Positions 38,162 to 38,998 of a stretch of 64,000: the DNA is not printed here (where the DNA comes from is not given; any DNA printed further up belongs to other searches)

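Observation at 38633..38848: Arg/Gly-rich (RGG-like) disordered N-terminal extension on Cas11/Csm2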

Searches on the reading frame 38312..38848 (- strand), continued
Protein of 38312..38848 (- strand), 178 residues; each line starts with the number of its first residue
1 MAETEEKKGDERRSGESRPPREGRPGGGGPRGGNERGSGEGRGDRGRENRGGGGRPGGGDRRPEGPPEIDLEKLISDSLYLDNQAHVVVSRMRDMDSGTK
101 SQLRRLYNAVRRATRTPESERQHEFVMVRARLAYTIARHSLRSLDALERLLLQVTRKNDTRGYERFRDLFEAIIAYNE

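Call 26: search_protein_families(library=padloc, proteins=[L002:8559-9944:+, L002:10001-10540:+, L002:10559-11392:+, L002:11393-12898:+, L002:12888-14030:+, L002:14175-15083:+, L002:15110-15511:+], max_evalue=0.01)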
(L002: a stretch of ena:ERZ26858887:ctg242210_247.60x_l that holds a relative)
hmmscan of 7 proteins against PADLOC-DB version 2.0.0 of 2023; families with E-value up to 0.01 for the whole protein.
L002:8559-9944:+ (461 aa): 5 families
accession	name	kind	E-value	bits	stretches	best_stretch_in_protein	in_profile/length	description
PDLC01444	Cas10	-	3.3e-17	60.5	1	170-407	348-563/605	CAS-III; effector_LS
PDLC01293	Cas10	-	4.9e-17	60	1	190-295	442-547/577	CAS-III; effector_LS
PDLC00916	Cas10a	-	1.2e-14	52.1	1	196-291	515-615/650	"CRISPR-associated protein Cas10/Csm1, subtype III-A/MTUBE"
PDLC01739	Cas10a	-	1e-10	38.8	1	193-300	490-598/731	-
PDLC01292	Cas10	-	0.0047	14.5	1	51-312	170-359/387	CAS-III; effector_LS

L002:10001-10540:+ (179 aa): 6 families
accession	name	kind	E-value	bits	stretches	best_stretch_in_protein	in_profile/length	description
PDLC01612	Csm2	-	1.5e-13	49.8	1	82-178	5-97/101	CAS-III-A; effector_SS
PDLC01446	Csm2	-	5.3e-13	47.8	1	91-178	46-128/135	CAS-III-A; effector_SS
PDLC01260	Csm2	-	4.3e-11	41.7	1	100-178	2-82/86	CAS-III-A; effector_SS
PDLC01010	Csm2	-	6.9e-11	41.1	1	100-178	2-91/96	CRISPR type III-A/MTUBE-associated protein Csm2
PDLC01012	Csm2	-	1.8e-07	29.7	1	98-177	44-131/139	Csm2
PDLC01576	Csm2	-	0.00023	19.6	1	100-177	3-84/87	CAS-III-A; effector_SS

L002:10559-11392:+ (277 aa): 44 families (the best 25 are shown)
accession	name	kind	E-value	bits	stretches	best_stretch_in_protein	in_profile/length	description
PDLC01297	Csm3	-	8.2e-61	203.4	1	15-245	2-198/198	"CAS-III-A,CAS-III-D; effector_G7"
PDLC01014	Csm3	-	7.8e-60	200.5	1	15-232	3-203/203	CRISPR type III-A/MTUBE-associated RAMP protein Csm3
PDLC01017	Csm3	-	3.5e-54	182.2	1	10-252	3-235/257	Csm3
PDLC01442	Csm3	-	1.3e-49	166.9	1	11-244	3-189/208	"CAS-III-A,CAS-III-D; effector_G7"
PDLC01296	Csm3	-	5.7e-18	63.6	2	16-111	4-92/192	"CAS-III-A,CAS-III-D; effector_G7"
PDLC01016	Csm3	-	3.3e-17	61.5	1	22-230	3-188/189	Csm3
PDLC01613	Csm3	-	1.9e-15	56.2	1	21-230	1-176/177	"CAS-III-A,CAS-III-D; effector_G7"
PDLC02115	Cas7_IIId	-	5.4e-15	53.5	1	15-237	3-179/486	-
PDLC01339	Csm3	-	1.6e-12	46.8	1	25-228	2-163/163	"CAS-III-A,CAS-III-D; effector_G7"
PDLC01015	Csm3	-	5.5e-12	45.1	1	28-225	5-175/178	Csm3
PDLC01724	typeIV_Cas7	-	7.7e-12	43.5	2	147-241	181-283/329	Csf2_0_IV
PDLC00981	Cmr4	-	1e-11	43.3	1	22-142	5-91/283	CRISPR type III-B/RAMP module RAMP protein Cmr4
PDLC01295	Cmr4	-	3e-11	42.1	1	22-121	5-75/256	"CAS-III-B,CAS-III-C; effector_G7"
PDLC02107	Cas7_IIId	-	1.7e-10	38.4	1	15-72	9-59/426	-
PDLC02111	Cas7_IIId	-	2.5e-10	37.8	1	13-235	7-178/417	-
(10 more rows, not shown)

L002:11393-12898:+ (501 aa): 5 families
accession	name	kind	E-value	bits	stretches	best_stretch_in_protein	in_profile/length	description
PDLC01018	Csm4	-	5.2e-21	73.3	1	7-341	2-300/302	CRISPR type III-A/MTUBE-associated RAMP protein Csm4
PDLC01450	Csm4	-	4.6e-20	70.4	1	26-344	9-260/263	CAS-III-A; effector_G5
PDLC01276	Csm4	-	1.1e-19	69.1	1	29-340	11-265/268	CAS-III-A; effector_G5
PDLC01019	Csm4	-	8.6e-13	46.2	1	191-343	177-312/319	Csm4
PDLC01494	Csm4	-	6.3e-05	20.6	1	199-317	161-264/297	"CAS-III-A,CAS-III-D; effector_G5"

L002:12888-14030:+ (380 aa): 8 families
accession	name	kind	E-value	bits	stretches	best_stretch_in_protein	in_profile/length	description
PDLC01275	Csm5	-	9.2e-21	72.9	1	5-376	3-321/321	"CAS-III-A,CAS-III-D; effector_G7"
PDLC01440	Csm5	-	1.5e-17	62.3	1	1-328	1-280/322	"CAS-III-A,CAS-III-D; effector_G7"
PDLC01020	Csm5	-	5.4e-13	47.3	1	5-128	3-128/364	CRISPR type III-A/MTUBE-associated RAMP protein Csm5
PDLC01733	Csm5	-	1.2e-10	39.8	1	1-130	1-133/369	Csm5gr7_1_CAS-III-A-III-D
PDLC01571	Csm5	-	5.5e-09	33.7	2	1-50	3-52/339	"CAS-III-A,CAS-III-D; effector_G7"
PDLC01021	Csm5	-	2.8e-05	22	1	1-128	1-133/373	Csm5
PDLC01613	Csm3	-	6.1e-05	22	1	4-134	1-37/177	"CAS-III-A,CAS-III-D; effector_G7"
PDLC01016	Csm3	-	0.0049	15.3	1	5-125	3-46/189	Csm3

L002:14175-15083:+ (302 aa): 12 families
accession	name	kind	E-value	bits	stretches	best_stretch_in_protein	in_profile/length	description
PDLC00914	TRIP13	-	4.7e-06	24.3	1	32-82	57-106/302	TRIP13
PDLC04475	PDC-M16A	-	8.8e-05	19.2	1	30-80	14-64/721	-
PDLC04734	PDC-M62A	-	0.00026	18.1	1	53-84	66-99/597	-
PDLC04476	PDC-M16A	-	0.00095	15.7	1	47-80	24-58/691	-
PDLC04140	mad8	-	0.0014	16.2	0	33-74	14-54/314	mads_8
PDLC04135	mad3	-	0.0017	16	1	35-75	12-50/374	mads_3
PDLC04164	AriA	-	0.0029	15.2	0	51-122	31-104/253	-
PDLC00289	PtuA1|PtuA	-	0.0029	14.7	1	49-128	30-107/404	AAA ATPase domain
PDLC02372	Nhi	-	0.0031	14.2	1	45-147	197-283/470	-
PDLC05065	PDC-S68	-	0.0034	13.2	1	46-73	619-646/1221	-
PDLC02911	VakA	-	0.0041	15.7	1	49-69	4-24/163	-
PDLC04474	PDC-M16A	-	0.0093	12.4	0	30-81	218-269/917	-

L002:15110-15511:+ (133 aa): 4 families
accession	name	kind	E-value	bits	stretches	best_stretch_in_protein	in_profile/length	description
PDLC03839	LeoA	-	0.00037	17.7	1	24-114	295-388/559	-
PDLC00638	ZorA2|ZorA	-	0.0029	14.4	1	26-107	397-478/545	MotA/ExbB/TolQ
PDLC03841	LeoBC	-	0.0047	14.1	1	23-115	503-589/601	-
PDLC00605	ZorA1|ZorA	-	0.0054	13.1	1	36-117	432-509/700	MotA/ExbB/TolQ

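Call 29: find_related_loci(query=A1, collection=genome_contigs, flank=10000)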
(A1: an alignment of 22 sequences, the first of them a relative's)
Query A1 (178 aa) in genome_contigs; peptide patterns used: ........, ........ (x = any residue, [..] = any of these).
599 stretches matched a pattern (row limit reached: there are more); 579 encode a relative of the query (tblastn E <= 1e-3); the best 80 are kept; 80 distinct loci.
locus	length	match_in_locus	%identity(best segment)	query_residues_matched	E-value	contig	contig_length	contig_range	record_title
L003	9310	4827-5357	98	1-178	2e-110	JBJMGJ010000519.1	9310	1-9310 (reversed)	MAG: Bryobacteraceae bacterium isolate H1_18_all_fractions_metab_conc_105_57_8 k255_7676580, whole genome shotgun sequen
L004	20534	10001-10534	97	1-178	2e-106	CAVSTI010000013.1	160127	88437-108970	MAG: uncultured Acidobacteriaceae bacterium isolate MFD09671.bin.2.23 genome assembly, contig: contig_50657, whole genom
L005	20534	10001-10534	96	1-178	7e-105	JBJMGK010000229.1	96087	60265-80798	MAG: Bryobacteraceae bacterium isolate H2_18_all_fractions_metab_conc_56_56_17 k255_4563189, whole genome shotgun sequen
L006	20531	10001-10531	84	1-178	3e-87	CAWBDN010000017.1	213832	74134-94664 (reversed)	MAG: uncultured Acidobacteriaceae bacterium isolate MFD09603.bin.1.369 genome assembly, contig: contig_77624, whole geno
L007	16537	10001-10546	85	1-178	4e-85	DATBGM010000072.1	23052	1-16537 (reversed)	MAG TPA_asm: Bryobacteraceae bacterium isolate SMAG_U3837 k141_3378359, whole genome shotgun sequence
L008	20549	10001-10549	80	1-178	3e-85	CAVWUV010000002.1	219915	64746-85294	MAG: uncultured Acidobacteriaceae bacterium isolate MFD09603.bin.3.217 genome assembly, contig: contig_15592, whole geno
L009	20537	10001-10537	82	1-178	6e-84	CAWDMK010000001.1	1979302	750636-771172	MAG: uncultured Acidobacteriaceae bacterium isolate MFD09603.bin.2.278 genome assembly, contig: contig_1856, whole genom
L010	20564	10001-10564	80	1-178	1e-87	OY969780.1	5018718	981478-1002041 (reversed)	MAG: uncultured Acidobacteriaceae bacterium isolate MFD09603.bin.c.4 genome assembly, chromosome: 1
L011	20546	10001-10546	76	1-178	2e-82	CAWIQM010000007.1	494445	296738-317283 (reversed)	MAG: uncultured Acidobacteriaceae bacterium isolate MFD01689.bin.1.61 genome assembly, contig: contig_28716, whole genom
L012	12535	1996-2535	81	1-178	2e-81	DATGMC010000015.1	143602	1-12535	MAG TPA_asm: Bryobacteraceae bacterium isolate SMAG_U9902 k141_64635, whole genome shotgun sequence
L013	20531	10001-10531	83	1-178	4e-81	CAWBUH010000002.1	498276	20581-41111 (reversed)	MAG: Terriglobia bacterium isolate MFD04580.bin.1.85 genome assembly, contig: contig_21078, whole genome shotgun sequenc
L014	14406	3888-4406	80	1-178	2e-80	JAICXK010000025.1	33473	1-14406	MAG: Bryobacteraceae bacterium isolate LS_FP_2_bin.112 k141_4781318_length_33473_cov_44.5866, whole genome shotgun seque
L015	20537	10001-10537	81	1-178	2e-80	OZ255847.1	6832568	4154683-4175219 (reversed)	MAG: Bryobacteraceae bacterium isolate 5ccd27b0-8989-4324-8237-055bfcf539d2 genome assembly, chromosome: 1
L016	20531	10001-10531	81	1-178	4e-80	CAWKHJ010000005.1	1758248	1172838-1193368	MAG: Terriglobia bacterium isolate MFD09603.bin.1.371 genome assembly, contig: contig_41176, whole genome shotgun sequen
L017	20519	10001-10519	80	1-178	5e-80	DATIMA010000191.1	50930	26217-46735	MAG TPA_asm: Bryobacteraceae bacterium isolate SMAG_U15758 k141_5617123, whole genome shotgun sequence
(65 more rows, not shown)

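Call 36: search_solved_structures(query=window:38315-38848:-, max_evalue=1, show_alignments=3)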
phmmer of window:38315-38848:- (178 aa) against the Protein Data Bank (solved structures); distinct sequences matched with E-value up to 1: 15.
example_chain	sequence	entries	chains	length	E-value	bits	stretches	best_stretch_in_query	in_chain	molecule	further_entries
6o7h_B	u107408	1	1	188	0.0019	21.1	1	101-177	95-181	Csm2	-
6mur_B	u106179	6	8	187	0.0022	20.9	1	101-177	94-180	Uncharacterized protein | Uncharacterized protein Csm2 | Csm2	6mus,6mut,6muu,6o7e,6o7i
6iqw_B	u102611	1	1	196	0.0029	20.5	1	101-177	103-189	Csm2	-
4v8m_AP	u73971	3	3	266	0.0052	19.7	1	31-78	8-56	40S RIBOSOMAL PROTEIN S2, PUTATIVE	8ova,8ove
5opt_d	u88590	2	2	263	0.011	18.6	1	32-78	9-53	40S ribosomal protein S2, putative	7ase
7obr_u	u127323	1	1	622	0.064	16.1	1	20-108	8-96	Signal recognition particle subunit SRP68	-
7obq_u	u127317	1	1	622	0.074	15.9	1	20-108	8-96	Signal recognition particle subunit SRP68,Signal recognition particle subunit SRP68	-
9dbd_A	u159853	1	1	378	0.24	14.3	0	37-61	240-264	Tet4 Variant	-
9dbf_A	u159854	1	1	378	0.24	14.3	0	37-61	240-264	Tet4 Variant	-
9sqy_G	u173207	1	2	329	0.3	13.9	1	3-69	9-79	BRISC and BRCA1-A complex member 1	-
9bh5_AC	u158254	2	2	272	0.42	13.5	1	23-78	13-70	Small ribosomal subunit protein uS5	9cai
7oyc_C2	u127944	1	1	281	0.54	13.1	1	25-78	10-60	40S ribosomal protein S2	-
4v3p_SE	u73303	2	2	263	0.55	13.1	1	28-80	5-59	40S ribosomal protein S2 | 40S ribosomal protein S5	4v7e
7nfx_u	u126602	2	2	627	0.58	13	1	20-108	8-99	Signal recognition particle subunit SRP68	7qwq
7ffc_A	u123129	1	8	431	0.61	12.9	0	64-120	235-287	Type III polyketide synthase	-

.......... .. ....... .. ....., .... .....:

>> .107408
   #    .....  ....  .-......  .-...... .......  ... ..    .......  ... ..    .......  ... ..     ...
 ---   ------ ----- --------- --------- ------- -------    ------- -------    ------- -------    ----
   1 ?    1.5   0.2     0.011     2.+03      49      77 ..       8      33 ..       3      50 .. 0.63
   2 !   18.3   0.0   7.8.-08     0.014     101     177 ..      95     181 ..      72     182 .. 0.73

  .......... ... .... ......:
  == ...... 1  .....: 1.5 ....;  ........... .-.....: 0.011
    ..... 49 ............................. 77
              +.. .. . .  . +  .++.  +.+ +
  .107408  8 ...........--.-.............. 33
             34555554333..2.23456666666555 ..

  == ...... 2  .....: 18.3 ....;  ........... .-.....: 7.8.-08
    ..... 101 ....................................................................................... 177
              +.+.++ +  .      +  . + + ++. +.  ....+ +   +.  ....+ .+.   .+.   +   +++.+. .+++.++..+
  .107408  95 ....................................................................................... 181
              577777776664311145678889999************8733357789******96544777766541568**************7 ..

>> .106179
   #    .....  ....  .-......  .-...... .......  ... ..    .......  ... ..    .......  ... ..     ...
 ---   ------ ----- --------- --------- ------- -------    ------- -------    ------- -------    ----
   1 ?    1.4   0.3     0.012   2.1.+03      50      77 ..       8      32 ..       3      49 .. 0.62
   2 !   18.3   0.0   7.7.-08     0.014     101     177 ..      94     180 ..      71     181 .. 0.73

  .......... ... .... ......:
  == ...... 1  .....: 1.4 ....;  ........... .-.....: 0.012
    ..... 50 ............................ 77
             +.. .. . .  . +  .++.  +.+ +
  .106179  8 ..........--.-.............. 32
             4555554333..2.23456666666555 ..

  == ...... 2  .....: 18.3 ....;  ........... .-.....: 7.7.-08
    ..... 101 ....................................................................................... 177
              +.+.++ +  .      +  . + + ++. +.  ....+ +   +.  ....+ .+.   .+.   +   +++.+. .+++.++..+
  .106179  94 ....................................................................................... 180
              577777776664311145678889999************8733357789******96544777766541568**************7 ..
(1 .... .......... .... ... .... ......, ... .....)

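Call 49: predict_structure(alignment_id=A1)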
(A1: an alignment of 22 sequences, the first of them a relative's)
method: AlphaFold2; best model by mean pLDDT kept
length: 178 residues; sequences in the alignment: 22
mean_pLDDT: 50.0   pTM: 0.28
mean pLDDT of the five models: 50.0, 47.5, 47.2, 46.7, 45.5
residues with pLDDT >= 90: 0; 70-90: 1; 50-70: 77; < 50: 100
segments of 3 or more residues with pLDDT < 50: 1-19, 22-89, 116-118
pLDDT, mean of each block of 10 residues (from residue 1): 42 44 44 43 44 38 40 38 44 60 61 53 50 51 62 63 67 58
secondary structure, 60 per line:
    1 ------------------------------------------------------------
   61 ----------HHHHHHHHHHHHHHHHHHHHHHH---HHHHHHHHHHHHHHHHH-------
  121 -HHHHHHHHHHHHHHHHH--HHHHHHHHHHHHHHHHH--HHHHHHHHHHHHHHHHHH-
elements in order: H71-93 H97-113 H122-138 H141-157 H160-177

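Call 68: search_protein_families(library=pfam, proteins=[L002:11393-12898:+], max_evalue=0.01)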
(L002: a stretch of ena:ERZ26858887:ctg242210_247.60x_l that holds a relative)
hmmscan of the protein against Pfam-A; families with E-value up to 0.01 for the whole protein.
L002:11393-12898:+ (501 aa): 1 family
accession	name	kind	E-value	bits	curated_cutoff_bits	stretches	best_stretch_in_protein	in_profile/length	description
PF17953.6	Csm4_C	-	1.9e-15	57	25.9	1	256-343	3-90/91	CRISPR Csm4 C-terminal domain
